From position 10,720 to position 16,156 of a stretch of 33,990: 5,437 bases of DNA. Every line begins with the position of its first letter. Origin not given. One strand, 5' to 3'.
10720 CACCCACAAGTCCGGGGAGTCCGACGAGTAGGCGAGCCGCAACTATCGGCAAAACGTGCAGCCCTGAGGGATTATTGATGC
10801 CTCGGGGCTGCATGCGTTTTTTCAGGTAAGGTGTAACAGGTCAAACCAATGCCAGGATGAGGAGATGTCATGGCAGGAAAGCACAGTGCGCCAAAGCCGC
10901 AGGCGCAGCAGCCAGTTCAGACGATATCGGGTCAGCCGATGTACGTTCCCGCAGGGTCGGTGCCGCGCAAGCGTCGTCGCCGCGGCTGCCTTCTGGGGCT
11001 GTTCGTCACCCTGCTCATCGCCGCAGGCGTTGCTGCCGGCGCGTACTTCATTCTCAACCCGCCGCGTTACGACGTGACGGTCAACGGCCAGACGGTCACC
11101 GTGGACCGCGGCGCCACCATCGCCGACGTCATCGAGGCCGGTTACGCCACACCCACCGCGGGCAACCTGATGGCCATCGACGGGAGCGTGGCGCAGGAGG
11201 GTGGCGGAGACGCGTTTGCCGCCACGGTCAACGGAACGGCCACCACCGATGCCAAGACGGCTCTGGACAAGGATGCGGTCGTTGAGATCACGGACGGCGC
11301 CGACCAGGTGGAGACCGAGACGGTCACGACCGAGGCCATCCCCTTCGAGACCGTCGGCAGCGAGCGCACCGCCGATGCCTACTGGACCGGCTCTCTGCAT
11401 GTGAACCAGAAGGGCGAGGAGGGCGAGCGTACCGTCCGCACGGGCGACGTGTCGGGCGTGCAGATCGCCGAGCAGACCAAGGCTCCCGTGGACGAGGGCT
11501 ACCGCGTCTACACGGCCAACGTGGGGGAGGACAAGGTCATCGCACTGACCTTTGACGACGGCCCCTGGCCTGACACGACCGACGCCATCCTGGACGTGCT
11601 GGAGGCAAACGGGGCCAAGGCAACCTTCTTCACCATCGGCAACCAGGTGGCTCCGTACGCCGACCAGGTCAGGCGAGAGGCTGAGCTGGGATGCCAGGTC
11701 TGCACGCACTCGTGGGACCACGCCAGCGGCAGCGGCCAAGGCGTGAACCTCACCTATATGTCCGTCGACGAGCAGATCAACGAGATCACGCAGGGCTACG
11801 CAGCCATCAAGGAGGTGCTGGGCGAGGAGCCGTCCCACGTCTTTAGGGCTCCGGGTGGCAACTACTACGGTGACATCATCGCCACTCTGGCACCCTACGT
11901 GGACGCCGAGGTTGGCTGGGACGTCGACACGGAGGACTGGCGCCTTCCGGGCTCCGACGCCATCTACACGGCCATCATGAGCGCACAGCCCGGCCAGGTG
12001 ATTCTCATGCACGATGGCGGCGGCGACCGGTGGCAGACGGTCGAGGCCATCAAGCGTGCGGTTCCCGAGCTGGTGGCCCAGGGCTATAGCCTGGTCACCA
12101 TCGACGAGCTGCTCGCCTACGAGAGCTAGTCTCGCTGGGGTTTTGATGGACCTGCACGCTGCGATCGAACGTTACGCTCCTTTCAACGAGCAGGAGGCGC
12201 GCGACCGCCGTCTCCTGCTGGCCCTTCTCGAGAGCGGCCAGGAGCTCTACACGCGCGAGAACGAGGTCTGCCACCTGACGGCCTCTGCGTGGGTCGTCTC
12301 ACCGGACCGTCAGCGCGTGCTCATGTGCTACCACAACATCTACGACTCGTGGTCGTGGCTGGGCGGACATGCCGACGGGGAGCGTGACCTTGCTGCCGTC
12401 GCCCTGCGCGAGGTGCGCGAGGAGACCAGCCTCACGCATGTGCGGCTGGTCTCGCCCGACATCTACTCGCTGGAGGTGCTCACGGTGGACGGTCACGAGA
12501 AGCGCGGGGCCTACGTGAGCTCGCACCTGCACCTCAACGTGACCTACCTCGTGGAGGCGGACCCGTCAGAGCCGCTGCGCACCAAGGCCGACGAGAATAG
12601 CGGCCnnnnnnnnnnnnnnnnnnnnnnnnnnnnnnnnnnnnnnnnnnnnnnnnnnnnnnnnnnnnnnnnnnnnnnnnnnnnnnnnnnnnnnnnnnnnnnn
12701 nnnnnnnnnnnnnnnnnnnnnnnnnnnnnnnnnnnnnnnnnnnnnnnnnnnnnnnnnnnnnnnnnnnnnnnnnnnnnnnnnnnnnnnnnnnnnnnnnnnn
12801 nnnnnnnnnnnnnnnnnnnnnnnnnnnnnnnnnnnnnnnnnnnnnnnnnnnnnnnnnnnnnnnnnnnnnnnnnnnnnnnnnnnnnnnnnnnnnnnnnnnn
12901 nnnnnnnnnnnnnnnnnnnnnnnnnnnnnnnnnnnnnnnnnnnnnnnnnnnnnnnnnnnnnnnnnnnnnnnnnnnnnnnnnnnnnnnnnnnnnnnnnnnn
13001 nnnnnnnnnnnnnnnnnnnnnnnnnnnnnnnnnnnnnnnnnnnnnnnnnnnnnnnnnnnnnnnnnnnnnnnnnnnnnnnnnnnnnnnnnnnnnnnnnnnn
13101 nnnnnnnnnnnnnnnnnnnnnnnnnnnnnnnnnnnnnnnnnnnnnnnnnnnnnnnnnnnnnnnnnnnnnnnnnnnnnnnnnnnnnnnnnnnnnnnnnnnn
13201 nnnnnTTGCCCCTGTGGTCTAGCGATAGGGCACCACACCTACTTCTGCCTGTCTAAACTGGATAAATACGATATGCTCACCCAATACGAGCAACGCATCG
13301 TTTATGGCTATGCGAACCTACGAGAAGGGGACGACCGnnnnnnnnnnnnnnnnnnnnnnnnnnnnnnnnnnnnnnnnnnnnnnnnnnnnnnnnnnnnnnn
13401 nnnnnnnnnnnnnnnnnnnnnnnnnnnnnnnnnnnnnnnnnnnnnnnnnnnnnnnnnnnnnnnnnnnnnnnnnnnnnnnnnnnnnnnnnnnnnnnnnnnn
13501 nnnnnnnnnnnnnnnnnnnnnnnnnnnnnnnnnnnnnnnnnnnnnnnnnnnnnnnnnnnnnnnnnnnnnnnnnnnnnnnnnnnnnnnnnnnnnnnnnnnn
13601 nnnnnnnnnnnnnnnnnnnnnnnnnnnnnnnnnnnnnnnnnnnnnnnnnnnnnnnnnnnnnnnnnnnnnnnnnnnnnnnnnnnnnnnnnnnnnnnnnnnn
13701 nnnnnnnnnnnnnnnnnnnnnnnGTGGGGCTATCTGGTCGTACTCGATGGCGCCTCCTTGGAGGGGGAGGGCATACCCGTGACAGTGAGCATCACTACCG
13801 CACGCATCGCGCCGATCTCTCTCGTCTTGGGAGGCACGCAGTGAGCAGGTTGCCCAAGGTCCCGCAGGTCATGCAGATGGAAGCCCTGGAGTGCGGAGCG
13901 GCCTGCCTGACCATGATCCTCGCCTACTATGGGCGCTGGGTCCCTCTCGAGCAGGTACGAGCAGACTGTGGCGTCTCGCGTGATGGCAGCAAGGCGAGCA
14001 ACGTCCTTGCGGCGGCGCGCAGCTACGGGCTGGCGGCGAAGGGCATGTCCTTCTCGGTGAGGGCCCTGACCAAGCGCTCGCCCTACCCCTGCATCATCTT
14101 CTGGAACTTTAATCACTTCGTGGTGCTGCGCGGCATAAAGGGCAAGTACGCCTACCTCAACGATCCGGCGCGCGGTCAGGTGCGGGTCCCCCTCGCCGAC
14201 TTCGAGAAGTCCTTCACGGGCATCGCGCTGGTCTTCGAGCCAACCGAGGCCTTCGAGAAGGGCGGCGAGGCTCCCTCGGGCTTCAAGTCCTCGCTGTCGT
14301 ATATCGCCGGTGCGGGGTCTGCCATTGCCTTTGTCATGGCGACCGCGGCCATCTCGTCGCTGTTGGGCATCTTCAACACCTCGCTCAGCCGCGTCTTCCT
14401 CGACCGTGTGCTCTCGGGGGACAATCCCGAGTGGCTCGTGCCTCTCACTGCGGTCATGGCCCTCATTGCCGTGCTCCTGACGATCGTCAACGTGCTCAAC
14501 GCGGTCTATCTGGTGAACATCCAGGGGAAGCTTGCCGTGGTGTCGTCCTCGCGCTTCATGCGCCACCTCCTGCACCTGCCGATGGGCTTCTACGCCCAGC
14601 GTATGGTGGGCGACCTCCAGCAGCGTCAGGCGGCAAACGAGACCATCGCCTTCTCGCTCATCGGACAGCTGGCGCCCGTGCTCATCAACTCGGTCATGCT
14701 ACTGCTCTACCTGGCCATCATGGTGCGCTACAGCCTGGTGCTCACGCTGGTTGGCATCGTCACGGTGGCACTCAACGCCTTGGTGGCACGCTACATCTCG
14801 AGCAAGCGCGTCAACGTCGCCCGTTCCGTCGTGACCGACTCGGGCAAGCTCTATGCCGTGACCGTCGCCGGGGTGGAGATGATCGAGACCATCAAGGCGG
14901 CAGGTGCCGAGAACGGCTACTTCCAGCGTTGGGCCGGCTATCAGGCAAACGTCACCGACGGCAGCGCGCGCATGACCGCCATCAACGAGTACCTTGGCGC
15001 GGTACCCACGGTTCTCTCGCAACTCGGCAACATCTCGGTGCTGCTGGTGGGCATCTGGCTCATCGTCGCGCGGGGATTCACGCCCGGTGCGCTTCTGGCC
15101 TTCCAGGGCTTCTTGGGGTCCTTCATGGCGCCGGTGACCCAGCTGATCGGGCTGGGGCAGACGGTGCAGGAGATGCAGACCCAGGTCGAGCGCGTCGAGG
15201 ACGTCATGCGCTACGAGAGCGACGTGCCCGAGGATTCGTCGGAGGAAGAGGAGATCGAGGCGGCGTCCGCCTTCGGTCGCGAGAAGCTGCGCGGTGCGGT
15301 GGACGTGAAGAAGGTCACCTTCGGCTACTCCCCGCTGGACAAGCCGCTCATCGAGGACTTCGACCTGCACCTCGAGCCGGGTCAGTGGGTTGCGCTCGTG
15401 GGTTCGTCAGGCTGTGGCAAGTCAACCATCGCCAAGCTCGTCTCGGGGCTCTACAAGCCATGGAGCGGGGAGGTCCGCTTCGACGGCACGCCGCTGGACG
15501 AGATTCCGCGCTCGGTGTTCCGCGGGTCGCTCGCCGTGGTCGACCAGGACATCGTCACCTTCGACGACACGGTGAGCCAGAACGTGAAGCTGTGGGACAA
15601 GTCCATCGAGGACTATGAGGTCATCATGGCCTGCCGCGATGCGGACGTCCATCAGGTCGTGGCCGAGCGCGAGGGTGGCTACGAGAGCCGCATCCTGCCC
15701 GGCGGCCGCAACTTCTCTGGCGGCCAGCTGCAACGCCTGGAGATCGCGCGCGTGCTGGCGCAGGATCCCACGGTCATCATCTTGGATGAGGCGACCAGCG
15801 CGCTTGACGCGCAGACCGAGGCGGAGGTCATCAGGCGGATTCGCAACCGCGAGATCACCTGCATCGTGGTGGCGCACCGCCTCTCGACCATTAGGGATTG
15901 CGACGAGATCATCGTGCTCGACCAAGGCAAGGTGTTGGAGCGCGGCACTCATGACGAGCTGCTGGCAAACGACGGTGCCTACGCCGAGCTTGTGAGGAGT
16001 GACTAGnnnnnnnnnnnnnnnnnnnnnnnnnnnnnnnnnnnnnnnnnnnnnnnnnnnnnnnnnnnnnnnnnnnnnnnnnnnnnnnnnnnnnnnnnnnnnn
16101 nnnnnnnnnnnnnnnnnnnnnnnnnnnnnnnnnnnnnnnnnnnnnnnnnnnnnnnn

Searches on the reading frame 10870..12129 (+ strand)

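Call 6: search_protein_families(library=pfam, proteins=[window:10870-12129:+], max_evalue=0.01)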
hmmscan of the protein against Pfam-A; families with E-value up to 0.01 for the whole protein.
window:10870-12129:+ (419 aa): 1 family
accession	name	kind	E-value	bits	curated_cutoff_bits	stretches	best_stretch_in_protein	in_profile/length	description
PF01522.26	Polysacc_deac_1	-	1.7e-29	102.8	23.1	1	219-338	4-114/124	Polysaccharide deacetylase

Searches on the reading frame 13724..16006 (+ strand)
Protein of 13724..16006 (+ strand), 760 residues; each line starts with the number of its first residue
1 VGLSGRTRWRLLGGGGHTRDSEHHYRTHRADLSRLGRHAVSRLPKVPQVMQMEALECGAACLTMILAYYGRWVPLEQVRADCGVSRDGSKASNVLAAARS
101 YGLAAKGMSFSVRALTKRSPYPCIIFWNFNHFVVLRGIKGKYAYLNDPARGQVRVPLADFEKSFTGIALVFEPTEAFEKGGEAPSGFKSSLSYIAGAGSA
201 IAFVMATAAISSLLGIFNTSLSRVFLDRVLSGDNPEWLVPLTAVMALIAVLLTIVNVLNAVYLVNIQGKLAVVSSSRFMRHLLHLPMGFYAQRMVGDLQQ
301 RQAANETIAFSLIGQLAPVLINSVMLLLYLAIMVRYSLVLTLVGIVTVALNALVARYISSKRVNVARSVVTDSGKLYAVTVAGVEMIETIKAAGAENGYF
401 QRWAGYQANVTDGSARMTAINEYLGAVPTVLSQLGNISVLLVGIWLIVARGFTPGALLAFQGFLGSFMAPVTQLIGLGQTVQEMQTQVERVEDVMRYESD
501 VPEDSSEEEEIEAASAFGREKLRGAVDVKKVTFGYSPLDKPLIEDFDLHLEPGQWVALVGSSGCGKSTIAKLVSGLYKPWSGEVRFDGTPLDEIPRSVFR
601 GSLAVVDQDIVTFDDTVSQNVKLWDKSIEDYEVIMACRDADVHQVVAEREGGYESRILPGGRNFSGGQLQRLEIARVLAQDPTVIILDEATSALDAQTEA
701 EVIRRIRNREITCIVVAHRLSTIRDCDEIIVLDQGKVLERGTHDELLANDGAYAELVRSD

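Call 6: search_protein_families(library=pfam, proteins=[window:13724-16006:+], max_evalue=0.01)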
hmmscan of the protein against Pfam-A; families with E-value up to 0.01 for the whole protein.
window:13724-16006:+ (760 aa): 5 families
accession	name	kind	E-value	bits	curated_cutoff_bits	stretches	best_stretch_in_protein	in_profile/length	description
PF03412.21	Peptidase_C39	-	1.8e-34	118.9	22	1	46-175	2-132/133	Peptidase C39 family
PF00005.33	ABC_tran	-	8.1e-30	104.6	25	1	544-692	2-137/137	ABC transporter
PF00664.28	ABC_membrane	-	5.5e-23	82.5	28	1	202-471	2-274/274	ABC transporter transmembrane region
PF02463.25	SMC_N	-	2.1e-05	24.5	40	1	663-732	136-211/220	RecF/RecN/SMC N terminal domain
PF13529.12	Peptidase_C39_2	-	5.6e-05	24.2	24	1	46-149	3-143/143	Peptidase_C39 like family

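Call 7: search_protein_families(library=ncbifam, proteins=[window:13724-16006:+], max_evalue=0.01)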
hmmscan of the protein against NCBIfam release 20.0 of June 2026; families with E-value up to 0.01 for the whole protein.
window:13724-16006:+ (760 aa): 189 families (the best 25 are shown)
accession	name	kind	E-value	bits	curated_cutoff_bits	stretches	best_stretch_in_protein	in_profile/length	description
TIGR03796.1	NHLM_micro_ABC1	equivalog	2.9e-278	924.9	853.3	1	45-758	1-710/710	NHLP family bacteriocin export ABC transporter peptidase/permease/ATPase subunit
TIGR01846.1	type_I_sec_HlyB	subfamily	8e-109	364.8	725.55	1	60-758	3-690/694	type I secretion system permease/ATPase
TIGR03797.1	NHLM_micro_ABC2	equivalog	6e-103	345.6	709.4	1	194-758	131-683/686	NHLP bacteriocin export ABC transporter permease/ATPase subunit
TIGR03375.1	type_I_sec_LssB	subfamily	4.5e-96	322.7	693.1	1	60-748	5-690/696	type I secretion system permease/ATPase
TIGR01193.1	bacteriocin_ABC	subfamily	5.6e-92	309.4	523.85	1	51-758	1-707/708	peptide cleavage/export ABC transporter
TIGR02203.1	MsbA_lipidA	equivalog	1.3e-90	304.6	602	1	200-757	20-566/572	lipid A export permease/ATP-binding protein MsbA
TIGR00958.1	3a01208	subfamily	1.6e-82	277.9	874.6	1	210-757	172-711/711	antigen peptide transporter 2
TIGR02204.1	MsbA_rel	hypoth_equivalog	1.4e-79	268.3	780.4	1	199-758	22-573/576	ABC transporter, permease/ATP-binding protein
NF045513.1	HepA_fam_ABC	equivalog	5.8e-77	259.5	725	1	238-753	94-602/610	heterocyst formation ABC transporter subunit HepA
NF008381.0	PRK11176.1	equivalog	5.8e-71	239.6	867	1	199-758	30-577/582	lipid A ABC transporter ATP-binding protein/permease MsbA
NF052233.1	CphA_assoc_ABC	equivalog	1.8e-70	238.2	880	1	268-758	259-741/766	cyanophycin metabolism-associated ABC transporter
NF010178.0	PRK13657.1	equivalog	2.2e-70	237.8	733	1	236-759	56-569/588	glucan ABC transporter ATP-binding protein/ permease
TIGR01842.1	type_I_sec_PrtD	subfamily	2.9e-68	230.7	510.15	1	200-748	7-542/544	type I secretion system permease/ATPase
NF008055.0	PRK10789.1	equivalog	6.8e-64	216.3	845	1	222-758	39-569/590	SmdA family multidrug ABC transporter permease/ATP-binding protein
NF008364.0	PRK11160.1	equivalog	8.4e-59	199.6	630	1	310-758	135-573/575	heme ABC transporter ATP-binding protein/permease CydC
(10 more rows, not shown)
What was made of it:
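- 13724..16006 (+): ABC1: C39 peptidase / permease / ATPase. The true start is probably near 13841-13871. TIGR03796 at 924.9 bits against a cutoff of 853.3; Peptidase_C39 E = 1.8e-34 (calls 6, 7).
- Checked: The gene at 13724-16006 is a C39 ABC transporter: Pfam Peptidase_C39 E = 1.8e-34, and TIGR03796 at 924.9 bits against a cutoff of 853.3 (calls 6, 7).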
